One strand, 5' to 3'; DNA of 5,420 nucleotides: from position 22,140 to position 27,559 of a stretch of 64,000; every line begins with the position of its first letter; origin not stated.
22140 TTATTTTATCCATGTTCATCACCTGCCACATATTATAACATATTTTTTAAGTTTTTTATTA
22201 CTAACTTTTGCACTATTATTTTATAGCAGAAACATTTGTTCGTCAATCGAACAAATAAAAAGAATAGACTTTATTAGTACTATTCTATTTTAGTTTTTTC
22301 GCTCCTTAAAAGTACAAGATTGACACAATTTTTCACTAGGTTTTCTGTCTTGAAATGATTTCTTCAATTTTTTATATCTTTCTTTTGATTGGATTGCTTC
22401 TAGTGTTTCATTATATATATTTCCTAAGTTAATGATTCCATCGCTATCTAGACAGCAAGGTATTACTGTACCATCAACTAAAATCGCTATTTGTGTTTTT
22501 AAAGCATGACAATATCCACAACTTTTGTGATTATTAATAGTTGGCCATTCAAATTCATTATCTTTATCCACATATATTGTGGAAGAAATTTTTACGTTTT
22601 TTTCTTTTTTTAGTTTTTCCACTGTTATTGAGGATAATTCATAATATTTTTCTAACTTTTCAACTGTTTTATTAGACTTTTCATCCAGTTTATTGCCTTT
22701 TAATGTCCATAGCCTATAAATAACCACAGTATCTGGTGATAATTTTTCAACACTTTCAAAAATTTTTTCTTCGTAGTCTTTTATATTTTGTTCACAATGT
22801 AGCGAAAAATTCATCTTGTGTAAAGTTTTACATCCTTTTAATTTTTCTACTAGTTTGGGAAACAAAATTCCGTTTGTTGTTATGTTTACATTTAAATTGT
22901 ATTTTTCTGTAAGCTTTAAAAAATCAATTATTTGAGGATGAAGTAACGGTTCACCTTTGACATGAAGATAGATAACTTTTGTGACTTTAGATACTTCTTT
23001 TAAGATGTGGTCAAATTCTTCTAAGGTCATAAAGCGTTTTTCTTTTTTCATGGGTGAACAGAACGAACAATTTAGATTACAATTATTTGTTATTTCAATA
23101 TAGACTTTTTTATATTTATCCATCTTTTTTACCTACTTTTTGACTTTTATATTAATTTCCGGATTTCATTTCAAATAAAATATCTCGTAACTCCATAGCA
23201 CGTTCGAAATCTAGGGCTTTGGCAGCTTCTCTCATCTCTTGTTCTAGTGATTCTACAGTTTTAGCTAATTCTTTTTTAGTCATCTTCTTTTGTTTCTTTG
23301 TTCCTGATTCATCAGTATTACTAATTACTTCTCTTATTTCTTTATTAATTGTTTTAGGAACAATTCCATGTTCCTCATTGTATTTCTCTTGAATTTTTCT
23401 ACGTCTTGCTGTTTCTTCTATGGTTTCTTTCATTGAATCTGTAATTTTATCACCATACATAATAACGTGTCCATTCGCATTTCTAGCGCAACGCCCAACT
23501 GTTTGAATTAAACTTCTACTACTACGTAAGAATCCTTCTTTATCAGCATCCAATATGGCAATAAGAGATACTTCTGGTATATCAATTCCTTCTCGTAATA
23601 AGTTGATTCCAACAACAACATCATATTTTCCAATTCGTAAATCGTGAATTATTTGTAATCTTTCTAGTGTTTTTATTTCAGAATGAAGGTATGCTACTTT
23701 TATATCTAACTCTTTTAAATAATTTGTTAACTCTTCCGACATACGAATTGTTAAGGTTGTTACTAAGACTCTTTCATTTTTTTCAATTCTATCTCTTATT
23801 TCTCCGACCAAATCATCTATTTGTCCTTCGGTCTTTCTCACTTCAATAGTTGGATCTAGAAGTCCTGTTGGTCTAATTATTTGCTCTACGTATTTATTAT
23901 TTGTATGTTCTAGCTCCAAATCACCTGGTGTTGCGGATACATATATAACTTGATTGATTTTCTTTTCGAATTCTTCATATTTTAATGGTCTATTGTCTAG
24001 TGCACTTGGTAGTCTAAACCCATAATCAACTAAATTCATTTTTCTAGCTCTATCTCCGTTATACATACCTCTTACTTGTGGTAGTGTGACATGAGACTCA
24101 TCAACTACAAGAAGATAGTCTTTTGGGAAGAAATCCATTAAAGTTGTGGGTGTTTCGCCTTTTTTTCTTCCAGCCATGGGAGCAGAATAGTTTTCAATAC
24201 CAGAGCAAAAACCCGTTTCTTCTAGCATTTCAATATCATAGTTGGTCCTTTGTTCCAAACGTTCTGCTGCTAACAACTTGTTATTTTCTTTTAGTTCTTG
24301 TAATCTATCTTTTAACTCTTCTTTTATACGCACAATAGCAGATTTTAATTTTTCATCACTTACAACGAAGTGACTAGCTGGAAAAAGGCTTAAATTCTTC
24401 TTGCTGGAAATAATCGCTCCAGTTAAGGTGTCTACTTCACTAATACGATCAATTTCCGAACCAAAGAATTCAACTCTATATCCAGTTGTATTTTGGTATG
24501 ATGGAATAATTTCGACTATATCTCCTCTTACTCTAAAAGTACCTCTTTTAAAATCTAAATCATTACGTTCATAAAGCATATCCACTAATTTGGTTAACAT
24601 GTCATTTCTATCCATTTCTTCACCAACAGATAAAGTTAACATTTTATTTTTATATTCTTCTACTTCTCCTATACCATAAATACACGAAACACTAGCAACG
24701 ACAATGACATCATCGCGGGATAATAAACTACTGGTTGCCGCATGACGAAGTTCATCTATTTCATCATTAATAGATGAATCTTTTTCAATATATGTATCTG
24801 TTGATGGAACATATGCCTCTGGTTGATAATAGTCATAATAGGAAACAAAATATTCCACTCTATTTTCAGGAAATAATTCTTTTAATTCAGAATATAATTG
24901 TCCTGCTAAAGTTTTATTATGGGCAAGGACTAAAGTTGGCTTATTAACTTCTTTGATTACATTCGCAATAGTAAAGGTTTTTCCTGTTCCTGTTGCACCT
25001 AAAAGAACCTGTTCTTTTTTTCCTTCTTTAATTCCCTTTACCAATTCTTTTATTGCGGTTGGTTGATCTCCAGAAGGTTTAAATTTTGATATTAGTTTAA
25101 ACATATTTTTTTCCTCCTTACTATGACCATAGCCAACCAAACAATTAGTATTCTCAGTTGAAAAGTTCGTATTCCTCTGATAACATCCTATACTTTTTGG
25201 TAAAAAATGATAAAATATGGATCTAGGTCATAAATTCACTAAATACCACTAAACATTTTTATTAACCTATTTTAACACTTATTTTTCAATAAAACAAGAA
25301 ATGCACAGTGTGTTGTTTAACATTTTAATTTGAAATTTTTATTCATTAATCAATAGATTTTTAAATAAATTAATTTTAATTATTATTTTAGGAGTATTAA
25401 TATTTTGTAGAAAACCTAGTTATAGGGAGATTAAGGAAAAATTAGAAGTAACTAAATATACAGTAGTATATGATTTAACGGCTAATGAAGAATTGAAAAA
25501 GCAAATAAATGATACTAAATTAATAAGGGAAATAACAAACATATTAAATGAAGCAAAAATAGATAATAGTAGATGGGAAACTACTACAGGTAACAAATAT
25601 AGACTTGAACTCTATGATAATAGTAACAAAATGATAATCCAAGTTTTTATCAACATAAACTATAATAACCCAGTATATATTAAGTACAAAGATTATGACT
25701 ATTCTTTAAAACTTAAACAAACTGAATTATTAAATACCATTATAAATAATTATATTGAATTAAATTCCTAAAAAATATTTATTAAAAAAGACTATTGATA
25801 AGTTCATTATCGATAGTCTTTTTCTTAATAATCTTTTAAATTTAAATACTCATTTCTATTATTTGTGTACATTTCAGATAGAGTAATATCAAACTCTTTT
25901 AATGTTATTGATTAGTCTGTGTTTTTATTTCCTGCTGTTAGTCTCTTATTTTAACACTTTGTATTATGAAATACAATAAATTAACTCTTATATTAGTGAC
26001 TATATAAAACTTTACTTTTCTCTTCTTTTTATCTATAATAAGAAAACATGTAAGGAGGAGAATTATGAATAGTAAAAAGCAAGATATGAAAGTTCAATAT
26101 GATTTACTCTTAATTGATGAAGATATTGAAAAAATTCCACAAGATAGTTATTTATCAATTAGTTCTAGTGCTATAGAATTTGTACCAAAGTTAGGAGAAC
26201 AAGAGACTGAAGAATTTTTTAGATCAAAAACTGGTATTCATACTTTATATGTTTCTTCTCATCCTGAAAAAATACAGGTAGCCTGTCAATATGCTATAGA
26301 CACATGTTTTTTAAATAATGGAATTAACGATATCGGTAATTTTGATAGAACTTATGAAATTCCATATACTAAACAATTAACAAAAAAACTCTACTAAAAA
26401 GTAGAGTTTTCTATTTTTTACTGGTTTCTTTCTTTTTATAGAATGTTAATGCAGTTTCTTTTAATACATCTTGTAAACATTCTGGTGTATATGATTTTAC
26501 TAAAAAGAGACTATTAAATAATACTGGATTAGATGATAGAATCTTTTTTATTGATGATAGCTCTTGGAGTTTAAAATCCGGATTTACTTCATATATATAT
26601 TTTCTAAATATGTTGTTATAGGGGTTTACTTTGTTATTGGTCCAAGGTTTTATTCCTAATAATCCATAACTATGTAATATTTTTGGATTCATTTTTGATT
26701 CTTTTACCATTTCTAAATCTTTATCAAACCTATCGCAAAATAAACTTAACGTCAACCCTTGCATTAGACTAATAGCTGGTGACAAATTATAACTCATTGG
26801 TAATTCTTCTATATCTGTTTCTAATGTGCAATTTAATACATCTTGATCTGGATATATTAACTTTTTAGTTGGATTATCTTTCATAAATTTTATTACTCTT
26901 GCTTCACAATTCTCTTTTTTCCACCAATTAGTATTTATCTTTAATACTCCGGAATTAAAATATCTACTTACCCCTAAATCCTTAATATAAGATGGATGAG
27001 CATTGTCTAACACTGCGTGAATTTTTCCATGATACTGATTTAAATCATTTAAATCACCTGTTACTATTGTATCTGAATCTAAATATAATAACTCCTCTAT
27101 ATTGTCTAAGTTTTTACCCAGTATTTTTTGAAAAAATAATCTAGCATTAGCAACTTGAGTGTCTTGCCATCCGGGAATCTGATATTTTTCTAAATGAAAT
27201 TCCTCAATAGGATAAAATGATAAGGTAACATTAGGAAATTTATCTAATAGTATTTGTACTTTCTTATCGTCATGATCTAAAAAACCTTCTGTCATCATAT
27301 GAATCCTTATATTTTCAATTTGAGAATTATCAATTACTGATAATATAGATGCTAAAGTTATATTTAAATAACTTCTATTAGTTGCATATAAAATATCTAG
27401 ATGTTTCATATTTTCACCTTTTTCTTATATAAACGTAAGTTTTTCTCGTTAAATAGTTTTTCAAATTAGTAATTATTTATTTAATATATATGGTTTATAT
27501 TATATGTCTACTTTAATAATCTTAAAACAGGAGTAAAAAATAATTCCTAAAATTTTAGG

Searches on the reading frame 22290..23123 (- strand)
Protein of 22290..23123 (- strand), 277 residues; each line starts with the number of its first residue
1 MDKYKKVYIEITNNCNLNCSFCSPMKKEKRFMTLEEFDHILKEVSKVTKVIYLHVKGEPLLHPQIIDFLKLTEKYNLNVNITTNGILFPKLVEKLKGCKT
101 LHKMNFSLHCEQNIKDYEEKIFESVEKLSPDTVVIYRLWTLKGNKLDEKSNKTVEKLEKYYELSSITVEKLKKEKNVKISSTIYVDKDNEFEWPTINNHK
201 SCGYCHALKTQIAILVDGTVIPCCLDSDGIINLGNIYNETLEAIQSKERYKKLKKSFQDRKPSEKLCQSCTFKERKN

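Call 20: search_protein_families(library=pfam, proteins=[window:22290-23123:-], max_evalue=0.00001)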
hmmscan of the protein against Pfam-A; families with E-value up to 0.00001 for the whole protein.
window:22290-23123:- (277 aa): 2 families
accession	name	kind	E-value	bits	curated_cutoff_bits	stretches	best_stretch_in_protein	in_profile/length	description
PF04055.27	Radical_SAM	-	7.2e-15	56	29.5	1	9-109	1-110/166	Radical SAM superfamily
PF13186.11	SPASM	-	3.5e-14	53.3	21.5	1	205-271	1-67/67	Iron-sulfur cluster-binding domain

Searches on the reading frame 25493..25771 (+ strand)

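Call 3: search_protein_families(library=pfam, proteins=[window:25493-25771:+], max_evalue=1)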
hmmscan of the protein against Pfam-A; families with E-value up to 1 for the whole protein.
window:25493-25771:+ (92 aa): 3 families
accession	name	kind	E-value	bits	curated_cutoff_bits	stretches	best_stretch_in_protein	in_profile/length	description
PF21162.3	ETFQO_UQ-bd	-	0.031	15.3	27.7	1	30-84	32-83/96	ETF-QO, ubiquinone-binding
PF24047.1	Tudor_krimper_1st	-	0.096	13.6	27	1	40-84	36-81/91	Krimper first tudor domain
PF01468.23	GA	-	0.44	11.2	24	1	2-22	30-50/55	GA module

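Call 4: search_protein_families(library=ncbifam, proteins=[window:25493-25771:+], max_evalue=1)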
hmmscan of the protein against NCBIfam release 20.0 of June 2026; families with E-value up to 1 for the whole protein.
window:25493-25771:+ (92 aa): 1 family
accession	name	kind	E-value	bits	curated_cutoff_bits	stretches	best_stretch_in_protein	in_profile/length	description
NF009545.0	PRK12933.1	equivalog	0.093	11.2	728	1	6-80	151-225/604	protein translocase subunit SecD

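Call 50: search_protein_families(library=padloc, proteins=[window:25493-25771:+], max_evalue=0.1)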
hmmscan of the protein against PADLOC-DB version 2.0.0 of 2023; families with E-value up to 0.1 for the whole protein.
window:25493-25771:+ (92 aa): 0 families

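Call 51: search_protein_families(library=phrogs, proteins=[window:25493-25771:+], max_evalue=0.1)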
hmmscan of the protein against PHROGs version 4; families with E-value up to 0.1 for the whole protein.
window:25493-25771:+ (92 aa): 0 families

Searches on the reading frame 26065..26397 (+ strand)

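Call 3: search_protein_families(library=pfam, proteins=[window:26065-26397:+], max_evalue=1)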
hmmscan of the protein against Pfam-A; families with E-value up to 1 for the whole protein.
window:26065-26397:+ (110 aa): 0 families

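Call 4: search_protein_families(library=ncbifam, proteins=[window:26065-26397:+], max_evalue=1)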
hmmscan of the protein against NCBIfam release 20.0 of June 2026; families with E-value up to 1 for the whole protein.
window:26065-26397:+ (110 aa): 1 family
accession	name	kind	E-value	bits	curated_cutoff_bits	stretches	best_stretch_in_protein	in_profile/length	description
TIGR03096.1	nitroso_cyanin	equivalog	0.0079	16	142.85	1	23-73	78-128/135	nitrosocyanin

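Call 50: search_protein_families(library=padloc, proteins=[window:26065-26397:+], max_evalue=0.1)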
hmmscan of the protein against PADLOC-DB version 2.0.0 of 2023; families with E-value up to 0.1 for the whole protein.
window:26065-26397:+ (110 aa): 0 families

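Call 51: search_protein_families(library=phrogs, proteins=[window:26065-26397:+], max_evalue=0.1)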
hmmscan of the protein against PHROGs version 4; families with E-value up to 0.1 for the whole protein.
window:26065-26397:+ (110 aa): 0 families

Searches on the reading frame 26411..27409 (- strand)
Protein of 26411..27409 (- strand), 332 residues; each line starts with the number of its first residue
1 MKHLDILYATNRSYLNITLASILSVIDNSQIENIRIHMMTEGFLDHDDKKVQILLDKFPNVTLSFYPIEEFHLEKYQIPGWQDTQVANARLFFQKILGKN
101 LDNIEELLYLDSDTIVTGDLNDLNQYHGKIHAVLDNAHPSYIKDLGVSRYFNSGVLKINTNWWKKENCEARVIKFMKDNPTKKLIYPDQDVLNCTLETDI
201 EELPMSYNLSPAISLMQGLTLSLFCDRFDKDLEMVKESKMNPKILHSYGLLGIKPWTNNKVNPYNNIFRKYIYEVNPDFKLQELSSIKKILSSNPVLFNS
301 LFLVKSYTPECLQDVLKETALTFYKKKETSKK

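Call 3: search_protein_families(library=pfam, proteins=[window:26411-27409:-], max_evalue=1)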
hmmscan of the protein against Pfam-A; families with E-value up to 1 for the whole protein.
window:26411-27409:- (332 aa): 3 families
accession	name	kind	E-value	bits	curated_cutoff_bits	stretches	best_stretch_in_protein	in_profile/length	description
PF01501.26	Glyco_transf_8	-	9.1e-29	101.2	24.3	1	6-259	2-252/253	Glycosyl transferase family 8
PF18404.7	Glyco_transf_24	-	0.013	15.4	25.7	1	13-126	11-118/268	Glucosyltransferase 24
PF03372.29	Exo_endo_phos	-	0.17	12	24.5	1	61-122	74-156/225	Endonuclease/Exonuclease/phosphatase family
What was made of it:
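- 26411..27409 (-): GT8 glycosyltransferase gene directly downstream on the same strand, probably co-transcribed. This linkage is clade-specific. Pfam Glyco_transf_8, E 9e-29 (call 3).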

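Call 4: search_protein_families(library=ncbifam, proteins=[window:26411-27409:-], max_evalue=1)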
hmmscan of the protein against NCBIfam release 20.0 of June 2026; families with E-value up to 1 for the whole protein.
window:26411-27409:- (332 aa): 1 family
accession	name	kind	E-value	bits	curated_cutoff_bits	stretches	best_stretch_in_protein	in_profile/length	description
NF011718.0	PRK15171.1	equivalog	8e-19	68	461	1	3-209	27-240/337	lipopolysaccharide 3-alpha-galactosyltransferase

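Call 50: search_protein_families(library=padloc, proteins=[window:26411-27409:-], max_evalue=0.1)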
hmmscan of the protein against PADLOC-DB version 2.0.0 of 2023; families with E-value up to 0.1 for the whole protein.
window:26411-27409:- (332 aa): 0 families

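Call 51: search_protein_families(library=phrogs, proteins=[window:26411-27409:-], max_evalue=0.1)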
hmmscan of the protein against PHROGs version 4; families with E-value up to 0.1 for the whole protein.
window:26411-27409:- (332 aa): 1 family
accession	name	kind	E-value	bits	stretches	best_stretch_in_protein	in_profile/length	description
phrog_1962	-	moron, auxiliary metabolic gene and host takeover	9.8e-05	23.1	1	46-168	13-134/230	glycosyltransferase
